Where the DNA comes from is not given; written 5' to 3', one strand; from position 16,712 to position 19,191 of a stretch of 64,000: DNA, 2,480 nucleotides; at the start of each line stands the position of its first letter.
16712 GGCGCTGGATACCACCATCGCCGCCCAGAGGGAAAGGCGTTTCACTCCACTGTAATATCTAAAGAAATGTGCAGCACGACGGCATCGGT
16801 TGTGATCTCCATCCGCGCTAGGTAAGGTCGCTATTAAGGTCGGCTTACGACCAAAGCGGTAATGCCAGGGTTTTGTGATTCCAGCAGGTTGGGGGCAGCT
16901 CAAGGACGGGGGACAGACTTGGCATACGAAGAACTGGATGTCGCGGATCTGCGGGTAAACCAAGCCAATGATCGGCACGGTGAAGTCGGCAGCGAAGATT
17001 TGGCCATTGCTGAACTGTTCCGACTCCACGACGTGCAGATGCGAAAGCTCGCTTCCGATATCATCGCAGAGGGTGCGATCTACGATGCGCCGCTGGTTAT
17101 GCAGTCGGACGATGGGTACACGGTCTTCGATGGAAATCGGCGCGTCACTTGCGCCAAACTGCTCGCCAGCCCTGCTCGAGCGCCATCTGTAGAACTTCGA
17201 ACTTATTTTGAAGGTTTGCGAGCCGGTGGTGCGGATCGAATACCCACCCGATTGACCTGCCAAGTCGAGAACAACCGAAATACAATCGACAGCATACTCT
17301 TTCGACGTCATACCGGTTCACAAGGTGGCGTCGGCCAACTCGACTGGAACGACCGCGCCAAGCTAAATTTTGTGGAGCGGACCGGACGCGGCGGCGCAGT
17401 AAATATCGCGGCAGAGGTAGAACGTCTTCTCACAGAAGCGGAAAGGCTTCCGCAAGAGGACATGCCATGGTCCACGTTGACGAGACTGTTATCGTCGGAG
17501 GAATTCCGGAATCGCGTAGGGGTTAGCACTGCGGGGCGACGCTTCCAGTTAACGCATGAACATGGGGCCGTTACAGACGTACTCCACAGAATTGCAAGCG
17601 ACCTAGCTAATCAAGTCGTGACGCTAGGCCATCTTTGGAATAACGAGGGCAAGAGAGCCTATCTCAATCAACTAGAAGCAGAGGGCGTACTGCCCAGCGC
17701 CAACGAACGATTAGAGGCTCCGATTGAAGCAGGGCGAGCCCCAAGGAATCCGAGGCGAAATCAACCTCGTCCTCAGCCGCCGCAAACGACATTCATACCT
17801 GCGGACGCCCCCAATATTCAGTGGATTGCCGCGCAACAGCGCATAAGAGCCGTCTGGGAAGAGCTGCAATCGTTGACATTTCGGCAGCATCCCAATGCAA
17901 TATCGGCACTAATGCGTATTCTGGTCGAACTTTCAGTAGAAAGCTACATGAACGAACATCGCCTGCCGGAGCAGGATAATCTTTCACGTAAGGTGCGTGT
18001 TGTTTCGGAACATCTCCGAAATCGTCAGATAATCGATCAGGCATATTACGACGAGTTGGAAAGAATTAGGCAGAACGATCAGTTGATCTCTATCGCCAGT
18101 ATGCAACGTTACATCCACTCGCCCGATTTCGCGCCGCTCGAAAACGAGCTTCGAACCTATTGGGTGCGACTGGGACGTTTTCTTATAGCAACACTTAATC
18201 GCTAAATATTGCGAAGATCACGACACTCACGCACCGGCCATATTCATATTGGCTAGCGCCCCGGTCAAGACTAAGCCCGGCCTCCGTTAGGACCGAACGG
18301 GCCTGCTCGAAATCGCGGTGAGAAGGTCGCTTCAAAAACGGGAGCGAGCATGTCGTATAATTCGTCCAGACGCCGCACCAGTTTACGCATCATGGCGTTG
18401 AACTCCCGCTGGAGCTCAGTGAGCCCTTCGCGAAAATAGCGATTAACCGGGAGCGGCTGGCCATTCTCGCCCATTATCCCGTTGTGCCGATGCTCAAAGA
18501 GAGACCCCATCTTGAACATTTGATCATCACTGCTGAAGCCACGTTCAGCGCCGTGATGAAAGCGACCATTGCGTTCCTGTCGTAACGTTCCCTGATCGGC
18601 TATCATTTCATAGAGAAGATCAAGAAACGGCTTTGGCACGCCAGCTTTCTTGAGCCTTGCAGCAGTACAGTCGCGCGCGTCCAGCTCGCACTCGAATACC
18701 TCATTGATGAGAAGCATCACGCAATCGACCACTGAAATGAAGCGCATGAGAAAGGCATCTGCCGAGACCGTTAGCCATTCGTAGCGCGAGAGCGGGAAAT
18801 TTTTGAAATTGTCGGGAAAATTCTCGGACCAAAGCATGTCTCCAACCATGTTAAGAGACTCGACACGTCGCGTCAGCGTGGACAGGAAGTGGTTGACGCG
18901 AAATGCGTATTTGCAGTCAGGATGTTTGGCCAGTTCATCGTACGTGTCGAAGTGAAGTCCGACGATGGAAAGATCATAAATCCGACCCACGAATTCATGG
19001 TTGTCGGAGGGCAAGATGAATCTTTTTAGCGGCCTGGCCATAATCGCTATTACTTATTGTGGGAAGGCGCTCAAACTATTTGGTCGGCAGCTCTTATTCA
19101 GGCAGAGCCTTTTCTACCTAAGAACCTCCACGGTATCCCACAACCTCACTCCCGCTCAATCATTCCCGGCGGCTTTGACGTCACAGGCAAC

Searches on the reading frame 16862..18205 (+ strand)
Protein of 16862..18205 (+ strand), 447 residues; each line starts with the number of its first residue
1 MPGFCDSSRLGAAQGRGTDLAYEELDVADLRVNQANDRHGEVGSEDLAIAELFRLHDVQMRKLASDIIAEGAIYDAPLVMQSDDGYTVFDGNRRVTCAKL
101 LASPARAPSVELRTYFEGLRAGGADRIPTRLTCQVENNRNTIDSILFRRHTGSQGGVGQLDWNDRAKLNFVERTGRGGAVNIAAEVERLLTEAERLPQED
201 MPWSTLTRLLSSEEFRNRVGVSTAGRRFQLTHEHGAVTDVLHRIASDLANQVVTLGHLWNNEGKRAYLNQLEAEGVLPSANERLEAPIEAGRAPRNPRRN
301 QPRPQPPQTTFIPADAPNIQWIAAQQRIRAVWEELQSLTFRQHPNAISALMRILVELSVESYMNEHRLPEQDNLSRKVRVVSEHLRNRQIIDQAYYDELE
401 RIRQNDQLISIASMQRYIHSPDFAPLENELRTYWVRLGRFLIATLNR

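Call 3: search_protein_families(library=pfam, proteins=[window:16862-18205:+], max_evalue=1)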
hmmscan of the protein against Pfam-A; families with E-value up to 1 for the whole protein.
window:16862-18205:+ (447 aa): 2 families
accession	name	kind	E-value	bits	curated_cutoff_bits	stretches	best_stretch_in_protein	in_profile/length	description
PF22949.1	HRI2_3H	-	0.11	12.8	27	1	379-405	31-57/80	Heme-regulated eIF-2-alpha kinase, helical domain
PF25476.1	Ribosomal_L19e_C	-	0.53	10.9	25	1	366-420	32-89/91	Ribosomal protein L19e, C-terminal domain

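Call 4: search_protein_families(library=padloc, proteins=[window:16862-18205:+], max_evalue=1)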
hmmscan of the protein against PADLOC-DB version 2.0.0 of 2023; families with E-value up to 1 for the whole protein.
window:16862-18205:+ (447 aa): 25 families
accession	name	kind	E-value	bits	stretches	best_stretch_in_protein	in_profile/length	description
PDLC03998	PD-Lambda-5_A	-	6.4e-70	234.3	1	22-442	4-461/466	-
PDLC04008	PD-Lambda-5_A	-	8.3e-56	187.7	1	23-441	5-444/449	-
PDLC04013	PD-Lambda-5_A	-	1.3e-52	177.6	1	23-443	6-434/440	-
PDLC04007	PD-Lambda-5_A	-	4.3e-52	175.7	1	22-433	3-434/454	-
PDLC04009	PD-Lambda-5_A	-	1.4e-36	124.2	2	23-283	4-274/488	-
PDLC04011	PD-Lambda-5_A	-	2.6e-33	113.4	2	25-286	9-276/526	-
PDLC04014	PD-Lambda-5_A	-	1.1e-28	98.3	1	25-383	5-370/456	-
PDLC03999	PD-Lambda-5_A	-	2.4e-28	97.1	2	22-281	6-274/493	-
PDLC04000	PD-Lambda-5_A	-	1.1e-27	95.3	1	23-348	6-333/428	-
PDLC04016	PD-Lambda-5_A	-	3.4e-26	90.3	2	62-229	49-223/494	-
PDLC04017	PD-Lambda-5_A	-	2.4e-24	84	2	25-187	14-173/473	-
PDLC04002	PD-Lambda-5_A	-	9.3e-22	75.8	2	26-230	11-215/471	-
PDLC04005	PD-Lambda-5_A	-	1.1e-20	72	2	22-289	16-302/502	-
PDLC04012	PD-Lambda-5_A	-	1.2e-20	72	2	25-301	7-294/494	-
PDLC04015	PD-Lambda-5_A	-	2.5e-20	71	1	22-435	4-450/463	-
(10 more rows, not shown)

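Call 5: search_protein_families(library=ncbifam, proteins=[window:16862-18205:+], max_evalue=1)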
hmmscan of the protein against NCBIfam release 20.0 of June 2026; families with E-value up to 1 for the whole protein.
window:16862-18205:+ (447 aa): 2 families
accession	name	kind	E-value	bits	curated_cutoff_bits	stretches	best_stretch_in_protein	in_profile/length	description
TIGR04096.1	dnd_rel_methyl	subfamily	0.041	12.6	150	1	324-431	177-284/478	DNA phosphorothioation-associated putative methyltransferase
NF006343.0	PRK08570.1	equivalog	0.16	12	131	1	376-420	100-144/150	50S ribosomal protein L19e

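Call 48: search_protein_families(library=phrogs, proteins=[window:16862-18205:+], max_evalue=0.01)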
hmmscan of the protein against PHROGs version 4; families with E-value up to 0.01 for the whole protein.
window:16862-18205:+ (447 aa): 4 families
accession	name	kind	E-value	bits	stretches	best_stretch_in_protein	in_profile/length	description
phrog_9592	-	unknown function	2.3e-47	163.1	2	22-272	5-260/486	-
phrog_18017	-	unknown function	1.5e-11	45.1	1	25-178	10-159/227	-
phrog_3694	-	unknown function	8.1e-10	39.3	1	24-174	9-156/376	-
phrog_7405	-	unknown function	0.0078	16.9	0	59-99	46-86/250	-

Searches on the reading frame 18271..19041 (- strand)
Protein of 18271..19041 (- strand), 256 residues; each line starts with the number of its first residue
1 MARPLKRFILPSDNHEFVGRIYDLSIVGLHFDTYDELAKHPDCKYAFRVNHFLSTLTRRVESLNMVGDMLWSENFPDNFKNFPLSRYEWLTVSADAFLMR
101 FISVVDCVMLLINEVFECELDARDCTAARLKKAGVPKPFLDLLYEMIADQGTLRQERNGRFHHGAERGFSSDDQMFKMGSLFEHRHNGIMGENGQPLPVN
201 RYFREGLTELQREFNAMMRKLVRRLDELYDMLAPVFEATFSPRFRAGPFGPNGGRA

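Call 3: search_protein_families(library=pfam, proteins=[window:18271-19041:-], max_evalue=1)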
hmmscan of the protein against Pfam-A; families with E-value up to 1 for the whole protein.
window:18271-19041:- (256 aa): 2 families
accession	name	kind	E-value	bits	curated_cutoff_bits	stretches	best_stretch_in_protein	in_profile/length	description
PF18730.6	HEPN_Cthe2314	-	2.3e-05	24.9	27.1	1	65-191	21-140/174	Cthe_2314-like HEPN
PF23216.1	WH_CYT4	-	0.23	12.1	27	0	207-233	8-34/97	Mitochondrial protein cyt-4, winged helix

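Call 4: search_protein_families(library=padloc, proteins=[window:18271-19041:-], max_evalue=1)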
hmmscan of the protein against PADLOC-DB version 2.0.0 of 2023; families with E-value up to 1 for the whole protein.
window:18271-19041:- (256 aa): 0 families

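Call 5: search_protein_families(library=ncbifam, proteins=[window:18271-19041:-], max_evalue=1)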
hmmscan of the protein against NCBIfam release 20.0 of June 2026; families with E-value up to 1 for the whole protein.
window:18271-19041:- (256 aa): 1 family
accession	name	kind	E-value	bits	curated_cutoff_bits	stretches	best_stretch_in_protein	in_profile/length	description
TIGR02242.1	tail_TIGR02242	domain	0.1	12.7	51.85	1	96-148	15-60/131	phage tail protein domain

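Call 48: search_protein_families(library=phrogs, proteins=[window:18271-19041:-], max_evalue=0.01)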
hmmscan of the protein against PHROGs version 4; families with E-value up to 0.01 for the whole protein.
window:18271-19041:- (256 aa): 0 families
